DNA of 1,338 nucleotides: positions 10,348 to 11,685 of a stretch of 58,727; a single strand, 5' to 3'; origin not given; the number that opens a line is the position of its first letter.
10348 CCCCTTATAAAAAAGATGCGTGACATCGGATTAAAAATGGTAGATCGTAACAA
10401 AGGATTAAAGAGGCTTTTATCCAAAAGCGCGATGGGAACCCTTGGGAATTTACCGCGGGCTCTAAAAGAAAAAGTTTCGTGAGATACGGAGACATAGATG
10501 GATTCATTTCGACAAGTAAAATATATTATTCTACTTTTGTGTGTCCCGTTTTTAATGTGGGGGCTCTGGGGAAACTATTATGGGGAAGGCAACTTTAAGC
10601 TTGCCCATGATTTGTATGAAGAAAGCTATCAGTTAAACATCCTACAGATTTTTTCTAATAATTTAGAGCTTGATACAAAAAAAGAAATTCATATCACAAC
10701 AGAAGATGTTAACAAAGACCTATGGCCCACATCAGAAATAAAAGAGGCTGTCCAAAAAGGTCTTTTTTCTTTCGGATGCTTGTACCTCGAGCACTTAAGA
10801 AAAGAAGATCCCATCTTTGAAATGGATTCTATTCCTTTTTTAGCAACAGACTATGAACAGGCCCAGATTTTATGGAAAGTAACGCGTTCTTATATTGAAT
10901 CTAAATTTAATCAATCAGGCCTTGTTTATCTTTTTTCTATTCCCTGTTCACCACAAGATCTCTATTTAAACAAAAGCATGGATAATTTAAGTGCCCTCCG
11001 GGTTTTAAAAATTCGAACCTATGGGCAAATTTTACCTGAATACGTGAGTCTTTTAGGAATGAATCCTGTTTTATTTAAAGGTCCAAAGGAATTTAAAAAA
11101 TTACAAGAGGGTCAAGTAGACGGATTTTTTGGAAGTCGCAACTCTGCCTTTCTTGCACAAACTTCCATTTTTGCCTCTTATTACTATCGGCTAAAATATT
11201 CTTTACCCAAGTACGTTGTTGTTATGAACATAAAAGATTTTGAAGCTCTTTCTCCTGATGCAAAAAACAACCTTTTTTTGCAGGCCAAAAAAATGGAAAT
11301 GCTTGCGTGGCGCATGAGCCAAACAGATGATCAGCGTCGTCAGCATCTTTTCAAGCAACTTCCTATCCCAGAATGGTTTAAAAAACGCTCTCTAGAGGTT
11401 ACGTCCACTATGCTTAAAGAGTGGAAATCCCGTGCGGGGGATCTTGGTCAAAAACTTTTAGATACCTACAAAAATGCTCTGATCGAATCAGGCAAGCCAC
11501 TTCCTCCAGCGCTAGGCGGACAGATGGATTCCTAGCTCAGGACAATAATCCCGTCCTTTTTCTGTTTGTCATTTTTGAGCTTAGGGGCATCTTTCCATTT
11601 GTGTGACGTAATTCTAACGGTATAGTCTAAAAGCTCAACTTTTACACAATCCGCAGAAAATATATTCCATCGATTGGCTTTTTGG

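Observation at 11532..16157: Orphan five-gene T6SS tip operon (vgrG - MORN - DUF4280 - SPOR protein - TssJ-like lipoprotein) with no core T6SS genes nearby and no recognisable toxin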

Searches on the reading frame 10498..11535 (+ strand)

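Call 3: search_protein_families(library=pfam, proteins=[window:10498-11535:+], max_evalue=0.1)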
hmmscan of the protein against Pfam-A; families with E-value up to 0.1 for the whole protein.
window:10498-11535:+ (345 aa): 1 family
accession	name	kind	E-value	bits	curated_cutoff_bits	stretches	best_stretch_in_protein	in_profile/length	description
PF03480.18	DctP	-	5.3e-13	49.4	23.4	1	36-280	2-248/286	Bacterial extracellular solute-binding protein, family 7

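Call 4: search_protein_families(library=ncbifam, proteins=[window:10498-11535:+], max_evalue=0.1)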
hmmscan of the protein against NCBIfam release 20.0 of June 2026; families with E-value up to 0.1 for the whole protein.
window:10498-11535:+ (345 aa): 2 families
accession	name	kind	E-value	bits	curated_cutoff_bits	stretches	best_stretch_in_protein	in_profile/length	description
NF037995.1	TRAP_S1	subfamily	1.6e-11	44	50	1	98-272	67-240/271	TRAP transporter substrate-binding protein DctP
TIGR00787.1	dctP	subfamily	1.5e-06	27.9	175.05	1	37-279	3-247/257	DctP family TRAP transporter solute-binding subunit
